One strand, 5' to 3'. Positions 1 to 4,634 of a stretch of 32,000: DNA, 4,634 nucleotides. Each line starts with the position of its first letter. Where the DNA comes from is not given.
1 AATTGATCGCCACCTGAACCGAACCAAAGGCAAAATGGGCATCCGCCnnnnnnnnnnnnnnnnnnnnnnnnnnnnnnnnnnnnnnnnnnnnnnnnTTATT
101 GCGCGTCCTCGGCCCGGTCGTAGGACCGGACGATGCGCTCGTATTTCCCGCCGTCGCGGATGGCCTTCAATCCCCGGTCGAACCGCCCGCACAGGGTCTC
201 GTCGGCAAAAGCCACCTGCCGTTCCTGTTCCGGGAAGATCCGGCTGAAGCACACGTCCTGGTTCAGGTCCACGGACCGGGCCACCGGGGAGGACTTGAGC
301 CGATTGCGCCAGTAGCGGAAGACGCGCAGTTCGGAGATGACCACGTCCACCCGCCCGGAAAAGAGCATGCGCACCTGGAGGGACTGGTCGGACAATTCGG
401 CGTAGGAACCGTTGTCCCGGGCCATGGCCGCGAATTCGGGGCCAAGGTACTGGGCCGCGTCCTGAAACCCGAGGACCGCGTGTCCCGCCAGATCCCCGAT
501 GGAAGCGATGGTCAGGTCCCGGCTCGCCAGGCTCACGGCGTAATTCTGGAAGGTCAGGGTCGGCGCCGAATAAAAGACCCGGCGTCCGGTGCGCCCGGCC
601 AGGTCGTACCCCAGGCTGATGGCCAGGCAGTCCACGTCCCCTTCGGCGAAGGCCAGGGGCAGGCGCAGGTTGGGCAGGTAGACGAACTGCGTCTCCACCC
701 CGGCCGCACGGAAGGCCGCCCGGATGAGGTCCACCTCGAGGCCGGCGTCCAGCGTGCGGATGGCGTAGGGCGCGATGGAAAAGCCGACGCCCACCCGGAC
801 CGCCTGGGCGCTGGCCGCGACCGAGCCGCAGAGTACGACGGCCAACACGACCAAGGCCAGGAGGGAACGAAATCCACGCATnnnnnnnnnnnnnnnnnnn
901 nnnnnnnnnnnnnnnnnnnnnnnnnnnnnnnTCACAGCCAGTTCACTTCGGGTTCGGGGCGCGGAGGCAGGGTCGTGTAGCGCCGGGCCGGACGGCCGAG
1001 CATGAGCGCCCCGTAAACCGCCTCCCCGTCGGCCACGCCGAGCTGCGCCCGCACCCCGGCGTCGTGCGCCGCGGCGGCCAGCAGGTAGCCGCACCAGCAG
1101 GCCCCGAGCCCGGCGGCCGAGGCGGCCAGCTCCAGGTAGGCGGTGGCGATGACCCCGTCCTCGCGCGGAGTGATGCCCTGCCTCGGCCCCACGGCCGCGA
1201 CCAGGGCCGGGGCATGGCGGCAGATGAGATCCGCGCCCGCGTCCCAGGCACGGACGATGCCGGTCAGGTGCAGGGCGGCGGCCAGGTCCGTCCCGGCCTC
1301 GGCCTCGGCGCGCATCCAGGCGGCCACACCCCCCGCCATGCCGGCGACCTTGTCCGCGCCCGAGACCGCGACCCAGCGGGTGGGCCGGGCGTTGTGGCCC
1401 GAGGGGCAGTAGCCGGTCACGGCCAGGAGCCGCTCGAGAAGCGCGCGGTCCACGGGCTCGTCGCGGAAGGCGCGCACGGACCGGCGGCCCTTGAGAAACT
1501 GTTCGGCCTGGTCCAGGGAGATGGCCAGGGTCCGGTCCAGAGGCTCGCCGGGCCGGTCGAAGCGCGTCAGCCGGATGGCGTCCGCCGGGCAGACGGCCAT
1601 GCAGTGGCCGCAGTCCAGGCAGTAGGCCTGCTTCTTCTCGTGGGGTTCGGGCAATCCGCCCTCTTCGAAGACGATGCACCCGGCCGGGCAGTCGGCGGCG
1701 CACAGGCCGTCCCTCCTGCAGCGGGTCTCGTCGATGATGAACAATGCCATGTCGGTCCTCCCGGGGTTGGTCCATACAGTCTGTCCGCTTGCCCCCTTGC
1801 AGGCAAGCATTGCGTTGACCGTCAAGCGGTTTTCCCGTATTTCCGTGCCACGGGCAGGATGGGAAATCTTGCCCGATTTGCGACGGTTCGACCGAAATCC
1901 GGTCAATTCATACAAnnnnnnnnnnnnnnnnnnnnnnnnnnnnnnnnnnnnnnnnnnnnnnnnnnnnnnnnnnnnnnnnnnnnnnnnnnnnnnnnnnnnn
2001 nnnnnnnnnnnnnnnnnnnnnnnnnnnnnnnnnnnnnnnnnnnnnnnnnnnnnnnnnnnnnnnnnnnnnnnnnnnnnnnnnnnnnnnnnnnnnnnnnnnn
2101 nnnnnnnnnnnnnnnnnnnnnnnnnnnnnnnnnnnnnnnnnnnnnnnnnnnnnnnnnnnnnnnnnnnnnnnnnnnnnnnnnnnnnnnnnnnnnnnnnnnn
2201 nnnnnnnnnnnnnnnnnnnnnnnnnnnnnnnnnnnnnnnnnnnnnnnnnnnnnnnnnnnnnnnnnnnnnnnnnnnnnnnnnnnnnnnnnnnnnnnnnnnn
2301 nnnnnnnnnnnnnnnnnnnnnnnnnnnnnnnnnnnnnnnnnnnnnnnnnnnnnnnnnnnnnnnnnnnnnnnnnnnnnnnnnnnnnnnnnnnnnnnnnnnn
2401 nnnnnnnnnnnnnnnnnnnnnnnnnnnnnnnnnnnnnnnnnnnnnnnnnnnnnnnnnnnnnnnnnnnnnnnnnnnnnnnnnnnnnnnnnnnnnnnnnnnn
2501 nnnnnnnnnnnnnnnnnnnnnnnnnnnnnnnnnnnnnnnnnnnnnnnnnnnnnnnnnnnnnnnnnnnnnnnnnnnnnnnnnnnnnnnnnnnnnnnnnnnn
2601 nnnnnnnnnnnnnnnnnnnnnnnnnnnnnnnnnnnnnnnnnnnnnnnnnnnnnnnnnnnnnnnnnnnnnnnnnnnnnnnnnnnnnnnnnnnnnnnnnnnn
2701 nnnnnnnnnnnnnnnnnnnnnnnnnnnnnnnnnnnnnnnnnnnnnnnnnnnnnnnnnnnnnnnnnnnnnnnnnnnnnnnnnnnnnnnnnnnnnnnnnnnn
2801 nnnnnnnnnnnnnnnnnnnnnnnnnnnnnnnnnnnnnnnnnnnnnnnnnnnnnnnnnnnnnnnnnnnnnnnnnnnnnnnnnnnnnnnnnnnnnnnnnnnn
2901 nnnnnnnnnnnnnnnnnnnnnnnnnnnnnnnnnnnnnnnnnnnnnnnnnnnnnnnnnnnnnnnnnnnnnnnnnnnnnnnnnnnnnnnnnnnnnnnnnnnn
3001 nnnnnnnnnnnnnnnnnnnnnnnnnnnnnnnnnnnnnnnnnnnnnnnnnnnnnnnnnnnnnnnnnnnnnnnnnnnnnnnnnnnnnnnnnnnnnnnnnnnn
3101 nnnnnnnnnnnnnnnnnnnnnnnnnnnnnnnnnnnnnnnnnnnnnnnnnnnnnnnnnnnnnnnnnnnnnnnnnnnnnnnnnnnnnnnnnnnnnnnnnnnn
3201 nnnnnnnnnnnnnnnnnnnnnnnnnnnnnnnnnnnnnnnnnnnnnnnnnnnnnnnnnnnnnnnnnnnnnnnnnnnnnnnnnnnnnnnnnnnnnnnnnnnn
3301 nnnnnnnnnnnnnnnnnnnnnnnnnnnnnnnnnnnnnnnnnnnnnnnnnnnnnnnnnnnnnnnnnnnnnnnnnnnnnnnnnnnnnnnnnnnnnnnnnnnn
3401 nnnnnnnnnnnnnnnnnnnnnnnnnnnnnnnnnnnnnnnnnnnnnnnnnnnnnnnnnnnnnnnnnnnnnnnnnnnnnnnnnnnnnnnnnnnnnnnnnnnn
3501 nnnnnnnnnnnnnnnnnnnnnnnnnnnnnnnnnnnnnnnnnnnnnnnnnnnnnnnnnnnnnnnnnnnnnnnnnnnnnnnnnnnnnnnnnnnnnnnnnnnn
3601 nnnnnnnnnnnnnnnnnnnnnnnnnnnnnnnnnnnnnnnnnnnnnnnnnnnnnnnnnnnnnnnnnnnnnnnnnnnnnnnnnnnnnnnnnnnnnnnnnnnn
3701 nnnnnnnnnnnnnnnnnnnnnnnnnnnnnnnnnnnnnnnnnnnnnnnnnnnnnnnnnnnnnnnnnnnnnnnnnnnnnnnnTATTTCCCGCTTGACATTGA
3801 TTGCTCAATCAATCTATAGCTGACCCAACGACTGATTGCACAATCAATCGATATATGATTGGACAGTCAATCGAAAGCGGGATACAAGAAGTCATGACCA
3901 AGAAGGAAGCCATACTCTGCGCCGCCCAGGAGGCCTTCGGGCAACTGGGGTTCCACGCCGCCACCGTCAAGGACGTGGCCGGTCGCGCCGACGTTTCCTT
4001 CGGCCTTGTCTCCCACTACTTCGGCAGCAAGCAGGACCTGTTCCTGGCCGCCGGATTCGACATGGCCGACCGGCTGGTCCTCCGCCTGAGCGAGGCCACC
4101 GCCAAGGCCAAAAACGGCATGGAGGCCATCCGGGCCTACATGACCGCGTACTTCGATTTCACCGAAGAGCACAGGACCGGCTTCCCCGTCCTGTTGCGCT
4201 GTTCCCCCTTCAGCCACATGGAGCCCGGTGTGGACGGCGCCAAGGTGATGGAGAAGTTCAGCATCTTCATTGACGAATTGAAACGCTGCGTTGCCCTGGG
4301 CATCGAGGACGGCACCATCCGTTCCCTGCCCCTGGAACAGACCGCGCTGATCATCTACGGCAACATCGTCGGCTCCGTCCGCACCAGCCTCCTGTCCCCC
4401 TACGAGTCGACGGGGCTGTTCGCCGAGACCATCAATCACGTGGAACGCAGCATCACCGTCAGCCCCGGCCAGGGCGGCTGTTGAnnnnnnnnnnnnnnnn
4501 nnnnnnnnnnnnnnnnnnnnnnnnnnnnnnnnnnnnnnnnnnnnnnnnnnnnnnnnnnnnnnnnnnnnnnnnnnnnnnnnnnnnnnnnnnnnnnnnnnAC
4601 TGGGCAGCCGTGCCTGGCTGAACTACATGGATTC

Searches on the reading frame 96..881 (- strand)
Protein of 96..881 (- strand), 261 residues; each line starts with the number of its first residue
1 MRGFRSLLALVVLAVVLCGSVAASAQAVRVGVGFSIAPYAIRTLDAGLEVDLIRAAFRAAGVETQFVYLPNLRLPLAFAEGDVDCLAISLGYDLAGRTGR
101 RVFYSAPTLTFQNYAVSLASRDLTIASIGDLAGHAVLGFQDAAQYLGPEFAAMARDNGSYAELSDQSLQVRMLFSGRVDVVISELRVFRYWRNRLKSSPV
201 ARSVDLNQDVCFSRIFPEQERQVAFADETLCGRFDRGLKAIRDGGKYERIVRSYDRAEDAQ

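Call 28: search_protein_families(library=pfam, proteins=[window:96-881:-], max_evalue=0.00001)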
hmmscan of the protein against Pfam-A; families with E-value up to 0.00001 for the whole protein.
window:96-881:- (261 aa): 1 family
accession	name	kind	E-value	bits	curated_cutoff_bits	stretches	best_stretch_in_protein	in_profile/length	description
PF00497.25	SBP_bac_3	-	7e-06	26.3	26.4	0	29-254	2-129/132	Bacterial extracellular solute-binding proteins, family 3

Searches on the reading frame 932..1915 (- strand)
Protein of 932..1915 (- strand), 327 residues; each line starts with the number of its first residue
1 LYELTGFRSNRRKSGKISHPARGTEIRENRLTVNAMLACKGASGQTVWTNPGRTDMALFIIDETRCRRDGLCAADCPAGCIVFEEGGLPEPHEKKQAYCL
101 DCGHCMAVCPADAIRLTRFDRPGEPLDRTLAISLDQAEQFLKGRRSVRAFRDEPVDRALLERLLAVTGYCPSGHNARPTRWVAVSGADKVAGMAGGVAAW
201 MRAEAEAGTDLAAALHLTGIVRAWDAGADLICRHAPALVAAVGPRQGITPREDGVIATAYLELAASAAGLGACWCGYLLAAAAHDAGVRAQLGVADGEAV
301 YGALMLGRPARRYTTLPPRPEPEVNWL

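Call 28: search_protein_families(library=pfam, proteins=[window:932-1915:-], max_evalue=0.00001)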
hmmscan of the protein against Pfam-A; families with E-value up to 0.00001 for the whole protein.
window:932-1915:- (327 aa): 4 families
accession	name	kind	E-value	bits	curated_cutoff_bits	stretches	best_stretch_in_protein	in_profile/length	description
PF00881.29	Nitroreductase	-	1.4e-24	87.6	23.5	1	141-308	1-167/167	Nitroreductase family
PF00037.32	Fer4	-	1.7e-07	31.2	21.1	0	98-115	7-24/24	4Fe-4S binding domain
PF12837.12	Fer4_6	-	2.8e-07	30.6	25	0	96-114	6-24/24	4Fe-4S binding domain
PF13237.11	Fer4_10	-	9.6e-07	29.1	25.5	0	60-110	3-53/53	4Fe-4S dicluster domain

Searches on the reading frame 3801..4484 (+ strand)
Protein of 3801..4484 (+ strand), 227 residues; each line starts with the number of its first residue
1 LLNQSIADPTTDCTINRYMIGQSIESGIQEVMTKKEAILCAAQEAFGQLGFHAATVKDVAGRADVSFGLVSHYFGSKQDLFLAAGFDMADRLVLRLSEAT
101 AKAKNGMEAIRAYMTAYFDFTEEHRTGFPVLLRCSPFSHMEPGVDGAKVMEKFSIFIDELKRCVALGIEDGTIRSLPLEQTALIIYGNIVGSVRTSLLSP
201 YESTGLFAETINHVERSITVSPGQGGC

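Call 28: search_protein_families(library=pfam, proteins=[window:3801-4484:+], max_evalue=0.00001)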
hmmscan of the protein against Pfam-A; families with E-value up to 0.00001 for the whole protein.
window:3801-4484:+ (227 aa): 1 family
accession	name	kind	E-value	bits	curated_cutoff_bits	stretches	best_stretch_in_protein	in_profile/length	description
PF00440.29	TetR_N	-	5.5e-13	48.9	24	1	38-84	1-47/47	Bacterial regulatory proteins, tetR family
